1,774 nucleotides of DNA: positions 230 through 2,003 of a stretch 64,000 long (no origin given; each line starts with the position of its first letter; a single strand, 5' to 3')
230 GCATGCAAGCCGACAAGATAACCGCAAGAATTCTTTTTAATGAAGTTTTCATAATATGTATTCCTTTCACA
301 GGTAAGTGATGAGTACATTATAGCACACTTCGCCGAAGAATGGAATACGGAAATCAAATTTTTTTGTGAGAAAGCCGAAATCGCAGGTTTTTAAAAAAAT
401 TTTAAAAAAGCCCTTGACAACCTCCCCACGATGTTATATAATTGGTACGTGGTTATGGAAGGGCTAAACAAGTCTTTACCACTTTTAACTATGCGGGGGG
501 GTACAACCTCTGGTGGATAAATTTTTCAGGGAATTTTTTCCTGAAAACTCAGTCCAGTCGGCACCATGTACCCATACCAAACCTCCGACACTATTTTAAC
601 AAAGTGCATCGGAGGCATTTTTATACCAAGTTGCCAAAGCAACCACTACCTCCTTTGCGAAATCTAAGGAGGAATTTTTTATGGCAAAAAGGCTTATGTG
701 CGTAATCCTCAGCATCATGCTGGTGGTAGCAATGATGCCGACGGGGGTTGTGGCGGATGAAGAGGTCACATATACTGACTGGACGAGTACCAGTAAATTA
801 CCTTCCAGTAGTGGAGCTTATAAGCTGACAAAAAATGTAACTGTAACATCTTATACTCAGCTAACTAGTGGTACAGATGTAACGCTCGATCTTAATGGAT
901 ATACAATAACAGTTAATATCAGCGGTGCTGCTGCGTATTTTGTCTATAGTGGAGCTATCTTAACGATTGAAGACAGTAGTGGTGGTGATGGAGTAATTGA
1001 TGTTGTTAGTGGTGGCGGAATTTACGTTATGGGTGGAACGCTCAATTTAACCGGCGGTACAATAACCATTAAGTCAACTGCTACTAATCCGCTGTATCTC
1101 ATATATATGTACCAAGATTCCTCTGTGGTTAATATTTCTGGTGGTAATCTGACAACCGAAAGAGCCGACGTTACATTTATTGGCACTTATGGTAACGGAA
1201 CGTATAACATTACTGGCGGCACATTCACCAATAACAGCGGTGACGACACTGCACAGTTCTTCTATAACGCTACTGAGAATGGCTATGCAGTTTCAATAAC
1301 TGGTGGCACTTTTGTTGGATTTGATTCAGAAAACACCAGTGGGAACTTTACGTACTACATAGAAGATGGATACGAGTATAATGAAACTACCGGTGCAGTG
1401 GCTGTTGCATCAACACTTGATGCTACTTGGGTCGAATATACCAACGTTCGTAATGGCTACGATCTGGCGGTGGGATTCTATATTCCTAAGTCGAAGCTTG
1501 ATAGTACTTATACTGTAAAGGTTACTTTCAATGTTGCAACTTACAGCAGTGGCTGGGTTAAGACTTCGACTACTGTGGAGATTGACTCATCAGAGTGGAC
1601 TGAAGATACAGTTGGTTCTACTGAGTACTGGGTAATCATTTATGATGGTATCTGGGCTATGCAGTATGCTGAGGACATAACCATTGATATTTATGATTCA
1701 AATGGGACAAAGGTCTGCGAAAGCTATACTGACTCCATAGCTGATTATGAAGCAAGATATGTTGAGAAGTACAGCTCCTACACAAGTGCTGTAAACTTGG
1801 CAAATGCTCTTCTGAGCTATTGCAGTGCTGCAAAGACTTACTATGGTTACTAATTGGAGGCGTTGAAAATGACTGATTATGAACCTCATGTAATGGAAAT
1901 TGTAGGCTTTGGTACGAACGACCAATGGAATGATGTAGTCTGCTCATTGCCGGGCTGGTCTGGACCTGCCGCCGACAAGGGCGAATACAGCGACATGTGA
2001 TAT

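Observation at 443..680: Long structured leader with a four-element CCUCC/GGAGG switch upstream of a surface-protein gene (candidate novel cis-regulatory RNA, copy 1)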

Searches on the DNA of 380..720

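Call 4: search_rna_families(source=window, start=380, end=720, threshold=evalue, max_evalue=10, show_alignments=3)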
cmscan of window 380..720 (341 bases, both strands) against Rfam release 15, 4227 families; matches with E-value up to 10: 6.
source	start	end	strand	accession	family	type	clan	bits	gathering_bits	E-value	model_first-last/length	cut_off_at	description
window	596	686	+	RF01573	DdR5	Gene; snRNA; snoRNA; CD-box;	-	17.2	70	6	1-81/81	no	Dictyostelium snoRNA DdR5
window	383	415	+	RF00066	U7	Gene; snRNA;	-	16.4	34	0.33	31-62/62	no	U7 small nuclear RNA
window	399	500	+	RF01787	drz-agam-1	Gene; ribozyme;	-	14.7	37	2.4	1-82/82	no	drz-agam-1 ribozyme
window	405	485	-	RF02438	SpF51_sRNA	Gene; sRNA;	-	14.5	50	5.2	1-45/45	no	Streptococcus sRNA SpF51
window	385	421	-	RF03027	RT-6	Gene; sRNA;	-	14.2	46.7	1.3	34-70/75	no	RT-6 RNA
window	482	554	-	RF01962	RMST_1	Gene; lncRNA;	-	11.5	40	3.1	1-61/61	no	Rhabdomyosarcoma 2 associated transcript conserved region 1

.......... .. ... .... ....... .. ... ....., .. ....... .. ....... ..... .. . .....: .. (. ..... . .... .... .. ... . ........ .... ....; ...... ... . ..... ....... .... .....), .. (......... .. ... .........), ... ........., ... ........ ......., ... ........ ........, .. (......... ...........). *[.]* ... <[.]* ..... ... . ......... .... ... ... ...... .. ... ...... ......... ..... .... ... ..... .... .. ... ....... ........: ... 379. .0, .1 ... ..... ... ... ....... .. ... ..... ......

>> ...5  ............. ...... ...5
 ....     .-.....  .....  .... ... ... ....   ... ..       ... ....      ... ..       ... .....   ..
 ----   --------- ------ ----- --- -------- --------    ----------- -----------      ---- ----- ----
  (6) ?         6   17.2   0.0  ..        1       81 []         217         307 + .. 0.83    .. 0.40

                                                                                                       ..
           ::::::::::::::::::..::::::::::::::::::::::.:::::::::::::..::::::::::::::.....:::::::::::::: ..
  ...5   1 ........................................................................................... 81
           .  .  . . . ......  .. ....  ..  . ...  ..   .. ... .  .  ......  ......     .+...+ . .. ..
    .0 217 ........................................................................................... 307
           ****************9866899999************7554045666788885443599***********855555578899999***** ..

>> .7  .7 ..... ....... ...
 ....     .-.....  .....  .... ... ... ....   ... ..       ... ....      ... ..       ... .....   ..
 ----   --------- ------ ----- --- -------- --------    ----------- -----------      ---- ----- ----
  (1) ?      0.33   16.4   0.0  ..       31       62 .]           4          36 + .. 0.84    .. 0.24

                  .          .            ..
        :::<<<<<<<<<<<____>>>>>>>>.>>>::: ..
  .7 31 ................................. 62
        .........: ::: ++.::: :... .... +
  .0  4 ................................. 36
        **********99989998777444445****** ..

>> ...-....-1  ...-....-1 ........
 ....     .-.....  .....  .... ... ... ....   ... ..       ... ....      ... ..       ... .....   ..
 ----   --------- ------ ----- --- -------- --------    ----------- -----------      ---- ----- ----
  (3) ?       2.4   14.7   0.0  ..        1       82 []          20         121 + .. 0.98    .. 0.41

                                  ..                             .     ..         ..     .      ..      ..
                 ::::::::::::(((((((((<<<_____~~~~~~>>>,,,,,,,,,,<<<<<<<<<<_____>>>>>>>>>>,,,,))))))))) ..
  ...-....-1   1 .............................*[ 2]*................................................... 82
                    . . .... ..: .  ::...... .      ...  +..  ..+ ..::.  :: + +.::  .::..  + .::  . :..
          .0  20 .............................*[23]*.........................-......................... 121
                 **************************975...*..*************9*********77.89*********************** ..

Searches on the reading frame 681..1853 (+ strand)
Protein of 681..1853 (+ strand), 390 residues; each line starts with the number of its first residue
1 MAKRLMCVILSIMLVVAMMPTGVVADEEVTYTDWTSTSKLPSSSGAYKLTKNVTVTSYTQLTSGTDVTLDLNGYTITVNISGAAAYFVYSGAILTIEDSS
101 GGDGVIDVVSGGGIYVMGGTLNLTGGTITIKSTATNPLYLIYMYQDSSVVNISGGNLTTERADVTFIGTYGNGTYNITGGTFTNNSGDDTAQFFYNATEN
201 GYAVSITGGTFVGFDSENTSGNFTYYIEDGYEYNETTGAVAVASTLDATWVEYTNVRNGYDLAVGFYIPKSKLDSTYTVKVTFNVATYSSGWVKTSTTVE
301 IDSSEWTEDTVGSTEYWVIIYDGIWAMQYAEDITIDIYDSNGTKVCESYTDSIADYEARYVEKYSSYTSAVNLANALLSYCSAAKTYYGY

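Call 19: search_protein_families(library=pfam, proteins=[window:681-1853:+], max_evalue=0.01)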
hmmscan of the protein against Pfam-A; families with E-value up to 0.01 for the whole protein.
window:681-1853:+ (390 aa): 0 families

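Call 86: find_encoding_contigs(protein=window:681-1853:+, flank=600, max_places=10)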
Protein window:681-1853:+ (390 aa): no gene with exactly this product is on record in the collection.
